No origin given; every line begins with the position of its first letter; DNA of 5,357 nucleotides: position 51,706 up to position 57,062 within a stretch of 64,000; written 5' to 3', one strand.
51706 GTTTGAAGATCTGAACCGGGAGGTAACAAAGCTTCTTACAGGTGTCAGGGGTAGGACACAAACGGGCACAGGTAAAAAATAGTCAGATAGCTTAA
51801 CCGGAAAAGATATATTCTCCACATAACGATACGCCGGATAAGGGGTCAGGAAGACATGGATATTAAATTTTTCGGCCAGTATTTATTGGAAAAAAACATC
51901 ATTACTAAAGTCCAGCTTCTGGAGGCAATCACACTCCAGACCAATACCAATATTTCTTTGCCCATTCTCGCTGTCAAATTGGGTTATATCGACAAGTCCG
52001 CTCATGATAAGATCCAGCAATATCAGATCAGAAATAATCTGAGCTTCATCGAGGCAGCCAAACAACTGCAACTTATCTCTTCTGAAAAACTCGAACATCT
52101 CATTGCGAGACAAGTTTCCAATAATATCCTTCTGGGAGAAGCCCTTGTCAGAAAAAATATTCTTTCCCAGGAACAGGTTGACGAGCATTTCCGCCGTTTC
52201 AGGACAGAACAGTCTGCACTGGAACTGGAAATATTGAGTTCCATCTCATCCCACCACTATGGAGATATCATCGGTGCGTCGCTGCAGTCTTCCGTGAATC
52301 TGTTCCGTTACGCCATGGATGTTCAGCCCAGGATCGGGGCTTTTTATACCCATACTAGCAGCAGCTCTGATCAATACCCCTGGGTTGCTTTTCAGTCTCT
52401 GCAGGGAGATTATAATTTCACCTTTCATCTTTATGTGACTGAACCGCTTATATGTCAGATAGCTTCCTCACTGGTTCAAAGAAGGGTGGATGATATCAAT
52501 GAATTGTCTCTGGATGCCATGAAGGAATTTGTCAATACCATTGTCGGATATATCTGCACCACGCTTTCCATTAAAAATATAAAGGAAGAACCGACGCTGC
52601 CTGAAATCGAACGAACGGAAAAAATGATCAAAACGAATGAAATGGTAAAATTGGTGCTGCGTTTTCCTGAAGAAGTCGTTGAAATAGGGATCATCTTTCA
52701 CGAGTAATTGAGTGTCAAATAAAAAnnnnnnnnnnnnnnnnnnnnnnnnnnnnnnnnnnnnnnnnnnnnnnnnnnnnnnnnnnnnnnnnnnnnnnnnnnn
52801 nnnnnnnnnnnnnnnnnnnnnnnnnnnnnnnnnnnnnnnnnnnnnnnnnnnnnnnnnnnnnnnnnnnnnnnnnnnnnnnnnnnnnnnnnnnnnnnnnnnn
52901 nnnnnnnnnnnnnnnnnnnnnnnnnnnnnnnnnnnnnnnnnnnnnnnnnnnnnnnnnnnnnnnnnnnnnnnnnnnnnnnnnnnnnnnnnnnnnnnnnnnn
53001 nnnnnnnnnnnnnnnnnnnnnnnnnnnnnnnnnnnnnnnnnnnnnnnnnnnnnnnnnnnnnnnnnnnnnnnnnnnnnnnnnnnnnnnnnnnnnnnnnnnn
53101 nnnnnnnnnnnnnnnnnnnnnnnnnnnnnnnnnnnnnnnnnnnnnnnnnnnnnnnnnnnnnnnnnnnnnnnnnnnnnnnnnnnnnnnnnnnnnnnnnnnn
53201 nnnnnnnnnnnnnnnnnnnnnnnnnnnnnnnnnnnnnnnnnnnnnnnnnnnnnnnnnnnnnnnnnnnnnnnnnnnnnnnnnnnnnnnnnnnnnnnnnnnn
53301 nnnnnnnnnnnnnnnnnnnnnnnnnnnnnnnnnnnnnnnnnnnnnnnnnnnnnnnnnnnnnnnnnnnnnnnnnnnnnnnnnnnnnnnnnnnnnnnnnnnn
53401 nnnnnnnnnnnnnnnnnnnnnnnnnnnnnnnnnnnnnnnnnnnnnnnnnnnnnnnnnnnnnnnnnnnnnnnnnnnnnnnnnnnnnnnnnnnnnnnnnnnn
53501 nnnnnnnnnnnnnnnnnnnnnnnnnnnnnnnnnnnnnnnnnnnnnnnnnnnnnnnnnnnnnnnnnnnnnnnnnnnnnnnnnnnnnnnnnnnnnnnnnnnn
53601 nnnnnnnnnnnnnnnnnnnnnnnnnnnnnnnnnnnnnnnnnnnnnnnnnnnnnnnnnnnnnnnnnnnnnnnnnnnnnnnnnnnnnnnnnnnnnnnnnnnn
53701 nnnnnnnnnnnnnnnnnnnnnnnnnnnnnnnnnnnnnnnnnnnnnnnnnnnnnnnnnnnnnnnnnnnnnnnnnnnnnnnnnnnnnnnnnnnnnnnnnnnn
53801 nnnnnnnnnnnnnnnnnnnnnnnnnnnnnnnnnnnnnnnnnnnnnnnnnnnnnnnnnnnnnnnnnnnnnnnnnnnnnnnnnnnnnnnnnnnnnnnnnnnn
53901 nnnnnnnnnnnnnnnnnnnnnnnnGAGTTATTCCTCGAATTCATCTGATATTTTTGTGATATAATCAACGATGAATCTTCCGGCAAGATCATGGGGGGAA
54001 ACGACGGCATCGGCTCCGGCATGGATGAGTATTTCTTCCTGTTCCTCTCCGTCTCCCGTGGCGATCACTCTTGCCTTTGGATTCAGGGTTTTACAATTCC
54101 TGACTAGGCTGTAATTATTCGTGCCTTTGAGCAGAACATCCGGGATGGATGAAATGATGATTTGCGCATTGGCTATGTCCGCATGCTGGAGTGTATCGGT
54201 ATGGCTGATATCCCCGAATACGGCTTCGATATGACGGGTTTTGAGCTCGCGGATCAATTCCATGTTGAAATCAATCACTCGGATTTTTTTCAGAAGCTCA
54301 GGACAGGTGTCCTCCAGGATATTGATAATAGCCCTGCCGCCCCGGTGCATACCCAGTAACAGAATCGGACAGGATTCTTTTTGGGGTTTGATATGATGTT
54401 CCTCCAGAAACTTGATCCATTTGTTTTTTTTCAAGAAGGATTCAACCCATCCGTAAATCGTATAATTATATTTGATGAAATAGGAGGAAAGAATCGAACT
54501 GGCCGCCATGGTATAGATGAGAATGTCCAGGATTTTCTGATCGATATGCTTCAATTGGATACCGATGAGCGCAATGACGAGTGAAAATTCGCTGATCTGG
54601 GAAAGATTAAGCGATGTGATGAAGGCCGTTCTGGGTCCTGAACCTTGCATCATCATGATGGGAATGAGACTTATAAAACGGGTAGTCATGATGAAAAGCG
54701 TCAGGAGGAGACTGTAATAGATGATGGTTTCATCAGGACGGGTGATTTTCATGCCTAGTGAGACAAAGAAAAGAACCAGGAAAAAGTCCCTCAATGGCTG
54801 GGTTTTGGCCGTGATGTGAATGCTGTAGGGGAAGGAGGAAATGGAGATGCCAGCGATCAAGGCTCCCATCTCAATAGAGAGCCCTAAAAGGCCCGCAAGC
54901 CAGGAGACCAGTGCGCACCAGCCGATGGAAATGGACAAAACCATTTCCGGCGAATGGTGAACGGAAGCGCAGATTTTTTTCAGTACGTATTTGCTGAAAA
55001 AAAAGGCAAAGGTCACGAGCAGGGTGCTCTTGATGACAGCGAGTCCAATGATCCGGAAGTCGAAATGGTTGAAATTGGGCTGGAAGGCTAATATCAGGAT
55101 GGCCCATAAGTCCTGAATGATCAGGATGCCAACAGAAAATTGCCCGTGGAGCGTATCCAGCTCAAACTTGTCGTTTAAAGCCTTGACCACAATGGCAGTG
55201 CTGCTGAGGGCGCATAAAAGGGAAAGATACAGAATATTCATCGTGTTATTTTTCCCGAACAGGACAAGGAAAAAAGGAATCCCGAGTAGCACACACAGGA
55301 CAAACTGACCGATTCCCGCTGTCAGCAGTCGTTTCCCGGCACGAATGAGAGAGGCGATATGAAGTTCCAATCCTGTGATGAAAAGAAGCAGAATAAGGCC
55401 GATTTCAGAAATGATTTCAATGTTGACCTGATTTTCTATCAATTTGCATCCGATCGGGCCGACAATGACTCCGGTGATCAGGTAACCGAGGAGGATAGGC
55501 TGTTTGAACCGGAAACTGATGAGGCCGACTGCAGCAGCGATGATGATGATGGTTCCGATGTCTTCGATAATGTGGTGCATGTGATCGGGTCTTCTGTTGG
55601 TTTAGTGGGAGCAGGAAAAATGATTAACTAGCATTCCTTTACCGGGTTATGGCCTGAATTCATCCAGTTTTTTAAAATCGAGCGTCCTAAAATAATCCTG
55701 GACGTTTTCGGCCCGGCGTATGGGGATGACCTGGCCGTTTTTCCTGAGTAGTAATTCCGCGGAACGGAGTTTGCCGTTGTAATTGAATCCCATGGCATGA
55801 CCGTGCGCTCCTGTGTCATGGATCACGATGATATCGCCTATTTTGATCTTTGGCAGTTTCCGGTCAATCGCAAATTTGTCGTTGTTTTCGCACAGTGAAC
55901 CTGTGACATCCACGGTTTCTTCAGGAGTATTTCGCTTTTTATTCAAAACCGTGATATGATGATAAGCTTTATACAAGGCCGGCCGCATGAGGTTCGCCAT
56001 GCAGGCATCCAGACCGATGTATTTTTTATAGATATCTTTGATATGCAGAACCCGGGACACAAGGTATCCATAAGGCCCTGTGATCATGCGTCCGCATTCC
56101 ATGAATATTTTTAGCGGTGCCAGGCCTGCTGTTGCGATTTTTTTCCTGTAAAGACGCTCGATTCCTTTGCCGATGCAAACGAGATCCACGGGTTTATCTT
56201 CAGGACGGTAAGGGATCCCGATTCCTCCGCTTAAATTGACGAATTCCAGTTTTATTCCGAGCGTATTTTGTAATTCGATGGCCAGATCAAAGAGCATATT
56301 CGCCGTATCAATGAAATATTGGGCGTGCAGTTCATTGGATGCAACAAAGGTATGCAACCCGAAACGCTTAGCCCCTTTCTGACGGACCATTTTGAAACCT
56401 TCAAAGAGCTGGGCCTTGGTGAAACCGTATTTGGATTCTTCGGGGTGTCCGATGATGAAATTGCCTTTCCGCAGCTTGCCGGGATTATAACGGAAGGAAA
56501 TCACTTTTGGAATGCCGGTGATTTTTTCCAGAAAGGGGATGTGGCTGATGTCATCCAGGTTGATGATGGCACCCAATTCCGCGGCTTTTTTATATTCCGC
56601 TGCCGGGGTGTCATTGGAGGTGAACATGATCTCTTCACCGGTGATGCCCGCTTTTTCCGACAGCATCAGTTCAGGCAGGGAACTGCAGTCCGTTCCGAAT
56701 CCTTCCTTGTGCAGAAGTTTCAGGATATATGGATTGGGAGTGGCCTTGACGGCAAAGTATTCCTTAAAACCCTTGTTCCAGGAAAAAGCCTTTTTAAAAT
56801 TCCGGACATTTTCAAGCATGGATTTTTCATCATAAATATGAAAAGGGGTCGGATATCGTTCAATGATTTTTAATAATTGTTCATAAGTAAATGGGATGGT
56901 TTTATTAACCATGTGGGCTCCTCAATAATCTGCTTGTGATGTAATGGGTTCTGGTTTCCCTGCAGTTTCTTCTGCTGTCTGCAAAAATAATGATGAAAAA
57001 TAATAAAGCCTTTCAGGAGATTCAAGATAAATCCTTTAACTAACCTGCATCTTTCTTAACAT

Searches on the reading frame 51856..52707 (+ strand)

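Call 3: search_protein_families(library=pfam, proteins=[window:51856-52707:+], max_evalue=0.01)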
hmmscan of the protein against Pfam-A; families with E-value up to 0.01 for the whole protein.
window:51856-52707:+ (283 aa): 2 families
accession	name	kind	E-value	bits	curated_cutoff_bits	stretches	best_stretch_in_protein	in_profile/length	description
PF13690.11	CheX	-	1.4e-07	31.9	27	1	178-246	3-67/94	Chemotaxis phosphatase CheX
PF10415.14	FumaraseC_C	-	0.0068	17.3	32.5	0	51-83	15-47/54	Fumarase C C-terminus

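Call 4: search_protein_families(library=ncbifam, proteins=[window:51856-52707:+], max_evalue=0.01)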
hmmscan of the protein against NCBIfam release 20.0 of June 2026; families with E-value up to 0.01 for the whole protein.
window:51856-52707:+ (283 aa): 2 families
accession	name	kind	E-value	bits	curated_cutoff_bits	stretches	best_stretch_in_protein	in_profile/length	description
NF053729.1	c-di-GMP_motif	domain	1.1e-14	53.9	38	2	6-47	2-43/53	cyclic di-GMP-binding domain-containing protein, MshE-related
NF041094.1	CheX_Thtogales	equivalog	4e-06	26.7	280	1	138-275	5-140/152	CheY-P phosphatase CheX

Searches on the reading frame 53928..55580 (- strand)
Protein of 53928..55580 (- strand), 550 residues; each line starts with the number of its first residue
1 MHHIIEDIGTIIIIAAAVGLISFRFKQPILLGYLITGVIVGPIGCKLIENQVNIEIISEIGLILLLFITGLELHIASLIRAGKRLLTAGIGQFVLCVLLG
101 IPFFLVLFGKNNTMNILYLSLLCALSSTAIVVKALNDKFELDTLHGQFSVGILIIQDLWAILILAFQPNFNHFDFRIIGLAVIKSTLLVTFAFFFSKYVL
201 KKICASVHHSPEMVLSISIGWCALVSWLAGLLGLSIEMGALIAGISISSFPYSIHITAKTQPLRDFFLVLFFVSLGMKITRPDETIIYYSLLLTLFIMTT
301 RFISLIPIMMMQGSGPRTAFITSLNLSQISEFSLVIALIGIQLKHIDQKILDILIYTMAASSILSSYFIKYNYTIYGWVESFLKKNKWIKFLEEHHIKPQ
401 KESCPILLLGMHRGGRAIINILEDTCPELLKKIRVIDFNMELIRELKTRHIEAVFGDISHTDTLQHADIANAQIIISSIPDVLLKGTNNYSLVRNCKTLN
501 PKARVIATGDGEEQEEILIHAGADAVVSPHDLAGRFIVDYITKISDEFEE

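Call 3: search_protein_families(library=pfam, proteins=[window:53928-55580:-], max_evalue=0.01)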
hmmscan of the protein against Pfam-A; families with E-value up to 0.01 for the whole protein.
window:53928-55580:- (550 aa): 2 families
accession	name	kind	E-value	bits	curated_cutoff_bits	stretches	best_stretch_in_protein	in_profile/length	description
PF00999.27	Na_H_Exchanger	-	4.2e-50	171.1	26.2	1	13-365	2-365/375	Sodium/hydrogen exchanger, transmembrane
PF02254.24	TrkA_N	-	4.9e-19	69.2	23.8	1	406-529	1-116/116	TrkA-N domain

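Call 4: search_protein_families(library=ncbifam, proteins=[window:53928-55580:-], max_evalue=0.01)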
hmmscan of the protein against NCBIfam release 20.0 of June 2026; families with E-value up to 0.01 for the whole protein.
window:53928-55580:- (550 aa): 7 families
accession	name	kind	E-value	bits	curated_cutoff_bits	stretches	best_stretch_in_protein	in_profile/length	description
TIGR00932.1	2a37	subfamily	4.9e-48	164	238.3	1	15-279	4-274/275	monovalent cation:proton antiporter-2 (CPA2) family protein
NF002924.0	PRK03562.1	equivalog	1.8e-44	152.2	752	1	13-507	13-498/623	glutathione-regulated potassium-efflux system protein KefC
NF007950.1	PRK10669.1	equivalog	4.4e-40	138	700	1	5-528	8-534/547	YbaL family putative K(+) efflux transporter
NF045626.1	FeTrans_MagA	equivalog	2.1e-37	129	700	1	10-368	13-373/386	iron transporter MagA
NF002973.0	PRK03659.1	equivalog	4.7e-32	111.3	804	1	12-522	12-511/602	glutathione-regulated potassium-efflux system protein KefB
NF003715.0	PRK05326.1-2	equivalog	0.00077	17.9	309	1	10-119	13-124/595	potassium/proton antiporter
NF007032.0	PRK09496.1-4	equivalog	0.008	15.2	309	0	406-477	3-71/457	Trk system potassium transporter TrkA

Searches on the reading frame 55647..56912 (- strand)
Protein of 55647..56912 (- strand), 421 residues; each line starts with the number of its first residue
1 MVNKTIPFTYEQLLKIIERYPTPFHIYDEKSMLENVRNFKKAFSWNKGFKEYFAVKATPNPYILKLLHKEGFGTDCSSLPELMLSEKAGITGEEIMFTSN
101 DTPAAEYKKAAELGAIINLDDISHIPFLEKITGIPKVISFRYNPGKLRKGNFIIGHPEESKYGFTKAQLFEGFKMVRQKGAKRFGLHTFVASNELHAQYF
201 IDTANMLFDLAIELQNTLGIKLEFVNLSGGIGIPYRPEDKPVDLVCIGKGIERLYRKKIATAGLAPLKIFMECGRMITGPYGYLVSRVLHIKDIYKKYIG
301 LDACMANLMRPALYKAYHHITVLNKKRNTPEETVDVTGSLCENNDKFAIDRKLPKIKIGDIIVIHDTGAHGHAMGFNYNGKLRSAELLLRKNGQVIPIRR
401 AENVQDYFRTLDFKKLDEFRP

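Call 3: search_protein_families(library=pfam, proteins=[window:55647-56912:-], max_evalue=0.01)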
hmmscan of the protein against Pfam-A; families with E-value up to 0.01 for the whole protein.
window:55647-56912:- (421 aa): 2 families
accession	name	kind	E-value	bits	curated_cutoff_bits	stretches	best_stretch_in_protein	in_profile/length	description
PF02784.22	Orn_Arg_deC_N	-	1.1e-25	90.8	23.4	1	32-278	4-246/247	Pyridoxal-dependent decarboxylase, pyridoxal binding domain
PF00278.28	Orn_DAP_Arg_deC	-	3e-21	75.9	23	1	202-368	5-95/95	Pyridoxal-dependent decarboxylase, C-terminal sheet domain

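Call 4: search_protein_families(library=ncbifam, proteins=[window:55647-56912:-], max_evalue=0.01)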
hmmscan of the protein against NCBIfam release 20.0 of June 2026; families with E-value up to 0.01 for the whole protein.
window:55647-56912:- (421 aa): 7 families
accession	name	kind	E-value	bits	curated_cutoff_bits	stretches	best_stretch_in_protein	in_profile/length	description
TIGR01048.1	lysA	equivalog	1.2e-89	300.7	297.9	1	10-409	13-414/417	diaminopimelate decarboxylase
NF006515.0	PRK08961.1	equivalog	6.7e-62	209.6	802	1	12-389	494-859/861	bifunctional aspartate kinase/diaminopimelate decarboxylase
TIGR03099.1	dCO2ase_PEP1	hypoth_equivalog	2.1e-41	142.3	478.45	1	19-387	21-396/398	pyridoxal-dependent decarboxylase, exosortase A system-associated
NF052544.1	OrLyDeCDokD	equivalog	6.9e-31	107.3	700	1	3-407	23-455/461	ornithine/lysine decarboxylase DokD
NF041039.1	FslC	exception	2.7e-15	56.1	500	1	10-394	16-408/418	rhizoferrin biosystnesis N-citrylornithine decarboxylase FslC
TIGR01273.1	speA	equivalog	1.2e-07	30.6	624.1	1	141-298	194-358/624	arginine decarboxylase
NF003763.0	PRK05354.1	equivalog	0.00041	19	369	1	149-302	210-370/636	biosynthetic arginine decarboxylase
